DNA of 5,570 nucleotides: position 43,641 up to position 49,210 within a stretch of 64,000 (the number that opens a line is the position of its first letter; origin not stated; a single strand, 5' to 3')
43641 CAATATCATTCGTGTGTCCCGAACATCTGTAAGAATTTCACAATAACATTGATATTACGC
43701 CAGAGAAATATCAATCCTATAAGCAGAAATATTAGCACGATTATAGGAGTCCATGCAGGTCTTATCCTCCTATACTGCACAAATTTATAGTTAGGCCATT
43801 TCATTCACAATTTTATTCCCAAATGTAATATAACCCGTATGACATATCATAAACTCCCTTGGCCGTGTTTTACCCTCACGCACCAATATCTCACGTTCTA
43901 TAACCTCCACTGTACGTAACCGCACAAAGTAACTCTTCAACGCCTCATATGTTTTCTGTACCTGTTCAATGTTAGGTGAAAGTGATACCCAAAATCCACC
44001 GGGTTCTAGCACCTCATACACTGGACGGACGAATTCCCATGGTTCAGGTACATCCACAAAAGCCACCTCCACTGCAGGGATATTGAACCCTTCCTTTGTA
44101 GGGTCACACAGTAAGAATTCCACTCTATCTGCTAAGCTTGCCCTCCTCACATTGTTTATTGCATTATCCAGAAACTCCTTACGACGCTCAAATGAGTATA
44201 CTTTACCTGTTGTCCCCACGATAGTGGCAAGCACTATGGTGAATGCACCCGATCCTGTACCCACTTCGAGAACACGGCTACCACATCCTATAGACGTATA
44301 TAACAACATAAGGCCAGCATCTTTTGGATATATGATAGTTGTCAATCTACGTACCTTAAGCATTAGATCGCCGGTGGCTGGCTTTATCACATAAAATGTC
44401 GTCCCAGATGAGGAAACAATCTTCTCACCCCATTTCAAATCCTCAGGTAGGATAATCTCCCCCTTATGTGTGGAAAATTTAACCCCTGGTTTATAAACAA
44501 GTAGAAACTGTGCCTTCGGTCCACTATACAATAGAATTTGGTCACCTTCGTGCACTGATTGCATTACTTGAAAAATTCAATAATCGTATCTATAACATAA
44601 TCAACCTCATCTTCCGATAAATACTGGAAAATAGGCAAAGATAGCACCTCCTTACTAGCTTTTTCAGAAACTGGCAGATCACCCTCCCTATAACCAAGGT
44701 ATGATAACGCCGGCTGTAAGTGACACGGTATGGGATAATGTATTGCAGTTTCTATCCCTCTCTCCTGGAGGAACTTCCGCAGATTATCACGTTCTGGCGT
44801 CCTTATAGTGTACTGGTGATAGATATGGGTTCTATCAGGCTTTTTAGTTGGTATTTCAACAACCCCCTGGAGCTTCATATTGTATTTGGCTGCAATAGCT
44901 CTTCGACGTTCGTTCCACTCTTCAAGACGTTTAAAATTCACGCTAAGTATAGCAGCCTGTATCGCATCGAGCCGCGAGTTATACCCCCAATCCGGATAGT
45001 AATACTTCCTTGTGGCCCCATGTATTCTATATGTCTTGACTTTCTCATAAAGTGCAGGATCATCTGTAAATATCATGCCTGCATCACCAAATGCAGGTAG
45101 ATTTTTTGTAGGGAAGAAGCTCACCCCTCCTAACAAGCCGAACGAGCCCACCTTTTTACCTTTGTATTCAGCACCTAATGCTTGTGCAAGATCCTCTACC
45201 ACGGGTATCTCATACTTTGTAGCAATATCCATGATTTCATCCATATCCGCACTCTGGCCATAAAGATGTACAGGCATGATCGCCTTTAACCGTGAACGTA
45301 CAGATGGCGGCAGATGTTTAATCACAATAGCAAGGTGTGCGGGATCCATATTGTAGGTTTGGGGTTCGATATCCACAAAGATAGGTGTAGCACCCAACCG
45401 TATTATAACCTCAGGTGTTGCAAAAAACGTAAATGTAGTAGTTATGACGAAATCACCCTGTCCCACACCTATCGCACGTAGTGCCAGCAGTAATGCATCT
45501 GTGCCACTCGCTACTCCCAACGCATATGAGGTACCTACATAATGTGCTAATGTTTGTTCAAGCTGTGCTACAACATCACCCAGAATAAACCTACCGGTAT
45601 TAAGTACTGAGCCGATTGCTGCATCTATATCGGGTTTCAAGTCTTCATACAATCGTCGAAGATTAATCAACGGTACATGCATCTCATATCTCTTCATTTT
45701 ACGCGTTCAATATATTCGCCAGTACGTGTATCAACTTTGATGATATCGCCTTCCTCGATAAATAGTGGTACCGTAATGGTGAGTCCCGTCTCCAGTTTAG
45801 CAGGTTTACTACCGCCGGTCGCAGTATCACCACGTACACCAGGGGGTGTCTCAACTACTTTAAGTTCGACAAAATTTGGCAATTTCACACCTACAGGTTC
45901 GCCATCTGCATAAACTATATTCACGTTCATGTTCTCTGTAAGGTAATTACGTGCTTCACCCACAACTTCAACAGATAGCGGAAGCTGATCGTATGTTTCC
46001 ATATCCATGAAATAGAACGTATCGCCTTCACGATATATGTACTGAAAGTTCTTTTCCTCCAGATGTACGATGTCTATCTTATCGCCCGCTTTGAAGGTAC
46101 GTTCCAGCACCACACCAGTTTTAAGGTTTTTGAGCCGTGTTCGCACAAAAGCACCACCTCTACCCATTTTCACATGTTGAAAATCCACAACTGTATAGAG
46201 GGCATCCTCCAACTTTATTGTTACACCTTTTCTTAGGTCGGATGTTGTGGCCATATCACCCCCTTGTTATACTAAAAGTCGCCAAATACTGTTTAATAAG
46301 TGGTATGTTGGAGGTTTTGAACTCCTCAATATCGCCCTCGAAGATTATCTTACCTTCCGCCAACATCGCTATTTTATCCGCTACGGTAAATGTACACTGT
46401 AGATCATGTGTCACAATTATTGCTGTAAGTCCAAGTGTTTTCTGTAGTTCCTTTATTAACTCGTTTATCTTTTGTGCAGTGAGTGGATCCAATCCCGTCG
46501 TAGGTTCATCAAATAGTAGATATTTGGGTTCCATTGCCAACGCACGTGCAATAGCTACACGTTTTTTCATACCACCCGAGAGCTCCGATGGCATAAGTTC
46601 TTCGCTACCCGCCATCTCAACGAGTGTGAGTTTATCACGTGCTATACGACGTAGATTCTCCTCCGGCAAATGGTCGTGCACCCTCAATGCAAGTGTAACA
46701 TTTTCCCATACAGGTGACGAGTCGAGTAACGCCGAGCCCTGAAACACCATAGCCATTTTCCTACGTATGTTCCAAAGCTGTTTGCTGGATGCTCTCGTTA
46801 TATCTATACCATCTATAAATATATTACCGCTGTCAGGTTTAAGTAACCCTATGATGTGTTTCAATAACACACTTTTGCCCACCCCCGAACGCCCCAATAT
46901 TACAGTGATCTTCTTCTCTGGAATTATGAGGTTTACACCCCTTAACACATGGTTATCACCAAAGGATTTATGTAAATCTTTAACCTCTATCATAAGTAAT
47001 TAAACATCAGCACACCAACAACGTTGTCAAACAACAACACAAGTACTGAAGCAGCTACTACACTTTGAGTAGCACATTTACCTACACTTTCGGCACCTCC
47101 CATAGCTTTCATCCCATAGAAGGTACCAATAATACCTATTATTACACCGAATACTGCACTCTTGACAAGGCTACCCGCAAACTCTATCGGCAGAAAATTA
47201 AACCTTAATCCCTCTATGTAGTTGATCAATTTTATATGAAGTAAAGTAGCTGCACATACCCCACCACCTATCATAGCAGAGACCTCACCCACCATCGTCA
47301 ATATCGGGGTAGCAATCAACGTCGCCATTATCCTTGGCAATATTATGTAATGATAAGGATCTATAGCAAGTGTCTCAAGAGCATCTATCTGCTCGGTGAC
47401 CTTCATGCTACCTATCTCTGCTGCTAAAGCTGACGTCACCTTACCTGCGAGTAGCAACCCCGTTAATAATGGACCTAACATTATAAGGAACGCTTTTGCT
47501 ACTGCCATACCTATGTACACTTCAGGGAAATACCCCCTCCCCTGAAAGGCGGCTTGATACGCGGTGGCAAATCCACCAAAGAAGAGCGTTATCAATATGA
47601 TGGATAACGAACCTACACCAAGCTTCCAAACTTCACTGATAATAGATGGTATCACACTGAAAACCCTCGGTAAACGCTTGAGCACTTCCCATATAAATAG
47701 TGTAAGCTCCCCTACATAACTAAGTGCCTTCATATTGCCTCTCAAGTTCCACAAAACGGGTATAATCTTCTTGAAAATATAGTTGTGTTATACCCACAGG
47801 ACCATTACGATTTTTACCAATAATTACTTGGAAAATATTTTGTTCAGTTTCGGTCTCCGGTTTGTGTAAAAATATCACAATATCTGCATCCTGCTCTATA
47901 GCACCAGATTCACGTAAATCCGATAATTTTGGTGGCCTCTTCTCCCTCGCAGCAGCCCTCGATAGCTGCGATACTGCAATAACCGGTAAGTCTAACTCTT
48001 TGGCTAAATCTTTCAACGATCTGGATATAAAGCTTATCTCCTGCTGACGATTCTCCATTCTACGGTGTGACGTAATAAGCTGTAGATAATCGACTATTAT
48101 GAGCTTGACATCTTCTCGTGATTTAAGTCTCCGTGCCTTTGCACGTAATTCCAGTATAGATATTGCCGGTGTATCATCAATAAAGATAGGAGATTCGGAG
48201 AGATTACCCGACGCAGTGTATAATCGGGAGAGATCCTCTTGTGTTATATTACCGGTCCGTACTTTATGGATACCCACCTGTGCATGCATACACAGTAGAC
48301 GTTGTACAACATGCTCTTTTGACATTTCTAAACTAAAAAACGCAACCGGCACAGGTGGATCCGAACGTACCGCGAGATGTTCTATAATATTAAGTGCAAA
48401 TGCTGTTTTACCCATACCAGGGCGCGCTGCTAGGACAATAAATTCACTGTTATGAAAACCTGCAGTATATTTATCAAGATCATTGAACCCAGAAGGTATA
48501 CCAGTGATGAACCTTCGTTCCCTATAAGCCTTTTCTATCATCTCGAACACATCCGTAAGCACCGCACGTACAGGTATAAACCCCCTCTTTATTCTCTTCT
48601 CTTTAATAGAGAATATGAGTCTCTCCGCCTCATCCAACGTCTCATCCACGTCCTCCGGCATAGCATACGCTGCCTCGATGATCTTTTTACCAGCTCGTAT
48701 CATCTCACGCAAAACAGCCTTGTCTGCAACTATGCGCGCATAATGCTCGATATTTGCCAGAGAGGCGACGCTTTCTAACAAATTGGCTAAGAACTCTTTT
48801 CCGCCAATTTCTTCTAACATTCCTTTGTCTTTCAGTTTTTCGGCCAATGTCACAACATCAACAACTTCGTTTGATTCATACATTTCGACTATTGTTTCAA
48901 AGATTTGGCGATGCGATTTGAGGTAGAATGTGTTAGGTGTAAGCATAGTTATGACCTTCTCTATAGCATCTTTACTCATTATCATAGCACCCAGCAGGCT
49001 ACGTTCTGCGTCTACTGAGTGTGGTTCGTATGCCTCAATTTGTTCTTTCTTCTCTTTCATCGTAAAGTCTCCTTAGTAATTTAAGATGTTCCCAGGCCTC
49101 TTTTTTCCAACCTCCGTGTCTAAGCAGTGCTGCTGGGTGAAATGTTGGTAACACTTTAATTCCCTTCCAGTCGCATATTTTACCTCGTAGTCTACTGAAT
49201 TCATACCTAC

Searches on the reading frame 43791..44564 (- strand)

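Call 34: search_protein_families(library=pfam, proteins=[window:43791-44564:-], max_evalue=0.001)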
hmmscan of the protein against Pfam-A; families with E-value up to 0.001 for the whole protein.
window:43791-44564:- (257 aa): 7 families
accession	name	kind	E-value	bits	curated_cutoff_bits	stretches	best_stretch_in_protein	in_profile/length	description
PF08704.16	GCD14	-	8.2e-31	108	26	1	58-232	4-183/247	tRNA methyltransferase complex GCD14 subunit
PF01135.25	PCMT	-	2.6e-13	50.7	20.3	1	66-161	45-138/210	Protein-L-isoaspartate(D-aspartate) O-methyltransferase (PCMT)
PF13847.12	Methyltransf_31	-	2.8e-11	43.7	27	1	95-207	4-127/145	Methyltransferase domain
PF13649.12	Methyltransf_25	-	9.6e-07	29.9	27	1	98-190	1-97/97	Methyltransferase domain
PF01209.24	Ubie_methyltran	-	8.4e-06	25.7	20.1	1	95-210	48-170/233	ubiE/COQ5 methyltransferase family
PF08241.18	Methyltransf_11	-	1.2e-05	26.3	21.2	1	99-192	1-93/95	Methyltransferase domain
PF13578.12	Methyltransf_24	-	9.3e-05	23.7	26.3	1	99-188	1-92/105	Methyltransferase domain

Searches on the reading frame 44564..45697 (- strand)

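Call 69: search_protein_families(library=pfam, proteins=[window:44564-45697:-], max_evalue=0.00001)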
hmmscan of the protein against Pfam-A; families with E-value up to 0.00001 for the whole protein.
window:44564-45697:- (377 aa): 1 family
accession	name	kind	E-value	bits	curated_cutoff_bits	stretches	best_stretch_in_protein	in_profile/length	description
PF01041.23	DegT_DnrJ_EryC1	-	4e-117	391.9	19.8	1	21-372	4-359/360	DegT/DnrJ/EryC1/StrS aminotransferase family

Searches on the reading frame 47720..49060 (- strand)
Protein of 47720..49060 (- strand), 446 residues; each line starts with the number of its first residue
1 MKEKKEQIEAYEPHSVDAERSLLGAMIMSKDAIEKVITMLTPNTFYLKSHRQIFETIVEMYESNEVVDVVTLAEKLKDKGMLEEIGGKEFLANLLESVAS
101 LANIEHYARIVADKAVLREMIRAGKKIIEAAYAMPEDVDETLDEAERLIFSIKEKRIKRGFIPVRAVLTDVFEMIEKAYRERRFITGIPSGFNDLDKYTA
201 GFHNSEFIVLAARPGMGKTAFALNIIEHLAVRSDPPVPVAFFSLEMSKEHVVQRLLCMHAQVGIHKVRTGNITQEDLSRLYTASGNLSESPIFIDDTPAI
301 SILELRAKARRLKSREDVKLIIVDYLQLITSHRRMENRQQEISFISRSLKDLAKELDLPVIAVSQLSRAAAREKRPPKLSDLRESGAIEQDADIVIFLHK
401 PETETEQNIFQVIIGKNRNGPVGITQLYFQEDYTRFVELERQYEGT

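Call 69: search_protein_families(library=pfam, proteins=[window:47720-49060:-], max_evalue=0.00001)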
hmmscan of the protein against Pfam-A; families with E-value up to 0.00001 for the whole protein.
window:47720-49060:- (446 aa): 3 families
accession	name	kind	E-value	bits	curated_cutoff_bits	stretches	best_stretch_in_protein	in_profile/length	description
PF03796.21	DnaB_C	-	7e-100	334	27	1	187-437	1-254/255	DnaB-like helicase C terminal domain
PF00772.26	DnaB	-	4.4e-34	117.1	23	1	12-113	2-103/103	DnaB-like helicase N terminal domain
PF13481.12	AAA_25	-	2.8e-14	53.7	27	1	195-368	22-192/195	AAA domain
